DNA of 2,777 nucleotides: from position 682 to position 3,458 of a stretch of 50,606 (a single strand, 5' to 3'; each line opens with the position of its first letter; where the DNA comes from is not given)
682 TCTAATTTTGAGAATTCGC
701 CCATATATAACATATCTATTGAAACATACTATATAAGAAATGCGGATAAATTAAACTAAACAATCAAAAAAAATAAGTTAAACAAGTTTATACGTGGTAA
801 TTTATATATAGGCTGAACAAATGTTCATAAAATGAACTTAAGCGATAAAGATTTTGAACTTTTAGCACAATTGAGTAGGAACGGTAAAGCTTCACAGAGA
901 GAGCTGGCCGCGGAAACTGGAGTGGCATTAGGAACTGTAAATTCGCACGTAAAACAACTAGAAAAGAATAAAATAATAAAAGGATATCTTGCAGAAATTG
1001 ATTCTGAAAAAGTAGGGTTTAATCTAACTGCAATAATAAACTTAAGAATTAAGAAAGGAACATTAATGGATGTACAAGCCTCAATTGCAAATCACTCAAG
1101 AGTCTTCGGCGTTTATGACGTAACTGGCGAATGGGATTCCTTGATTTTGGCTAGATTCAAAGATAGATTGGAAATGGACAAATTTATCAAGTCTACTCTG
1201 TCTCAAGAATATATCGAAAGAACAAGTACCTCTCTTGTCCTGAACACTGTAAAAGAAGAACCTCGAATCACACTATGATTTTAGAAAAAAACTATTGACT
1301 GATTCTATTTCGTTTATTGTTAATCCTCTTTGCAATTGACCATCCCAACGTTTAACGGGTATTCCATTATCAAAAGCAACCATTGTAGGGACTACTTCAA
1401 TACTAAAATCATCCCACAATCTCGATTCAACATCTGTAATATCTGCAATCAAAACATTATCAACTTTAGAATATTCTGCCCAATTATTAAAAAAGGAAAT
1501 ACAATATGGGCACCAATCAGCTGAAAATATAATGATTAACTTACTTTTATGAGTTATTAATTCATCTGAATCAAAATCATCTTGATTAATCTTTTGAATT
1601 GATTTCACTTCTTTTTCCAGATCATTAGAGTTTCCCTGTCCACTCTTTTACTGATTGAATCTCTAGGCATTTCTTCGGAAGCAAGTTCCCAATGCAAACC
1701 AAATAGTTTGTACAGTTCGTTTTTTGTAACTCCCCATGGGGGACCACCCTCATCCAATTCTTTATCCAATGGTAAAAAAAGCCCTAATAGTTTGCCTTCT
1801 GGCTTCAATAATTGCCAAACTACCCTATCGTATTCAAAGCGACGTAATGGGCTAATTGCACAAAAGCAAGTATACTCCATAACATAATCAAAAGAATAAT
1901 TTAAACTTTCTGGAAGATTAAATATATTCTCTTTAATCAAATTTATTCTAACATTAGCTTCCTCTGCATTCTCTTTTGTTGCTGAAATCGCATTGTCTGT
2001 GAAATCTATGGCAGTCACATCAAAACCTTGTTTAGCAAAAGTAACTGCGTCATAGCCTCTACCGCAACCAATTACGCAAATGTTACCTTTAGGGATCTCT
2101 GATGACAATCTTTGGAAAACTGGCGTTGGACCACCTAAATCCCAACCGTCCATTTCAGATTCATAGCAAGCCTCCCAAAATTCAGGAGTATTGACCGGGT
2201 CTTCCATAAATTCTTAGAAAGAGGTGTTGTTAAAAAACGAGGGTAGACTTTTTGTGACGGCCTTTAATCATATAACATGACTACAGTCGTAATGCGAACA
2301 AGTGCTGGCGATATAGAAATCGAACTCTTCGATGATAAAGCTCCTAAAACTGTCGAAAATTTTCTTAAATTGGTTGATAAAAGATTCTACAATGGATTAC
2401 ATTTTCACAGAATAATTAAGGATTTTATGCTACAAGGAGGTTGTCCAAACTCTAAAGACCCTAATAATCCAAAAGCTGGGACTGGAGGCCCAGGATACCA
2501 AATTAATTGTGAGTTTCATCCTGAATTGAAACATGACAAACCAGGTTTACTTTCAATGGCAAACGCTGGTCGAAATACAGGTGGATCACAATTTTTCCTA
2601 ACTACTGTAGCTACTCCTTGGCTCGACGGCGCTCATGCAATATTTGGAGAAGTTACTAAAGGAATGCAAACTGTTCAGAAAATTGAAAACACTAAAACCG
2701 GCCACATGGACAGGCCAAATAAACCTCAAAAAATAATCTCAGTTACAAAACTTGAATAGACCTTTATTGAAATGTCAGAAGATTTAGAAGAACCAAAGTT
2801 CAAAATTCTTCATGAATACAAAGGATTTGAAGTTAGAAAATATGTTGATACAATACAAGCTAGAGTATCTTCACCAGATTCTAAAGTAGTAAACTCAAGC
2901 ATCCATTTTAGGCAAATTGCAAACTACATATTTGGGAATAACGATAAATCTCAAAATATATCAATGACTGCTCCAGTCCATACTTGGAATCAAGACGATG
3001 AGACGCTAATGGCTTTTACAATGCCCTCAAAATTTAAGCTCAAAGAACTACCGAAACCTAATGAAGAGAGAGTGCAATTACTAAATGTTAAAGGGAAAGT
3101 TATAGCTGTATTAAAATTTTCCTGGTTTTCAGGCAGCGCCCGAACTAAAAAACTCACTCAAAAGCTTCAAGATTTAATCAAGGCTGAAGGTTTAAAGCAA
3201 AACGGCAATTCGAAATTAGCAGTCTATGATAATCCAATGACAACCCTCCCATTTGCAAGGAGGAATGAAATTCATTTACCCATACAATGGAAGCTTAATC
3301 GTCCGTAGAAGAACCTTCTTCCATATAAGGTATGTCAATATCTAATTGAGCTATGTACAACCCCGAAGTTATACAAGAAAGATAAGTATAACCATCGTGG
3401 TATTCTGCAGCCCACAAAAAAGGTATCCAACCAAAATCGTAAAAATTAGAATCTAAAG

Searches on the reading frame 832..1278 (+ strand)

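Call 40: search_protein_families(library=pfam, proteins=[window:832-1278:+], max_evalue=0.00001)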
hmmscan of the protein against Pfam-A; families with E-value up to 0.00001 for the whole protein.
window:832-1278:+ (148 aa): 5 families
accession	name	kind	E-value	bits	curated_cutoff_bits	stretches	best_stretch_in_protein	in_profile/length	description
PF13412.12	HTH_24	-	6.5e-15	54.9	21.9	1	3-50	1-48/48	Winged helix-turn-helix DNA-binding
PF01037.27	AsnC_trans_reg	-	5.8e-11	42.6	25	1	70-139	2-73/73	Lrp/AsnC ligand binding domain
PF12802.13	MarR_2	-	3.3e-07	30.8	27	1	2-49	2-50/61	MarR family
PF01047.28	MarR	-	4.9e-07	30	24.6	1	3-49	1-47/59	MarR family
PF13404.12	HTH_AsnC-type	-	3.5e-06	27.2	27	1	4-44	2-42/42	AsnC-type helix-turn-helix domain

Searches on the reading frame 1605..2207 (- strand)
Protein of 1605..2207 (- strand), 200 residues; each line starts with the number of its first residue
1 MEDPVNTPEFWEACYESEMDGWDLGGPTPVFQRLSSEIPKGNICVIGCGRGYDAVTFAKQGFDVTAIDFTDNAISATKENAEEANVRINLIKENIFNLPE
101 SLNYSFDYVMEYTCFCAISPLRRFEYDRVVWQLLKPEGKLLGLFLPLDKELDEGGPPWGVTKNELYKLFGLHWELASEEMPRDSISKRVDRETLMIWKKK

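Call 40: search_protein_families(library=pfam, proteins=[window:1605-2207:-], max_evalue=0.00001)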
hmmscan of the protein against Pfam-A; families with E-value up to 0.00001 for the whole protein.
window:1605-2207:- (200 aa): 6 families
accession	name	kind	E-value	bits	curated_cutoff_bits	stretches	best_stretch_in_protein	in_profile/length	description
PF05724.17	TPMT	-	1.1e-26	94.4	26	1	7-190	2-199/218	Thiopurine S-methyltransferase (TPMT)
PF13649.12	Methyltransf_25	-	8.4e-13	49.3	27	1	45-138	3-97/97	Methyltransferase domain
PF13847.12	Methyltransf_31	-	3.5e-10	40.2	27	1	43-118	7-87/145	Methyltransferase domain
PF08241.18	Methyltransf_11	-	5.6e-10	40.2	21.2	1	46-141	3-94/95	Methyltransferase domain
PF08242.18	Methyltransf_12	-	1.1e-09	39.3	30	1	46-140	3-98/98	Methyltransferase domain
PF03848.20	TehB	-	9.5e-06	25.6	20.4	0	41-111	32-101/193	Tellurite resistance protein TehB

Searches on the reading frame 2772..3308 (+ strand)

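Call 40: search_protein_families(library=pfam, proteins=[window:2772-3308:+], max_evalue=0.00001)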
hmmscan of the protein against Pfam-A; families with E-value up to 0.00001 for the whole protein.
window:2772-3308:+ (178 aa): 1 family
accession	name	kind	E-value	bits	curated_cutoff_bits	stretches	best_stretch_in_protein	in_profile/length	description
PF04832.17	SOUL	-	2.5e-39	135.5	27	1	5-169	1-172/173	SOUL heme-binding protein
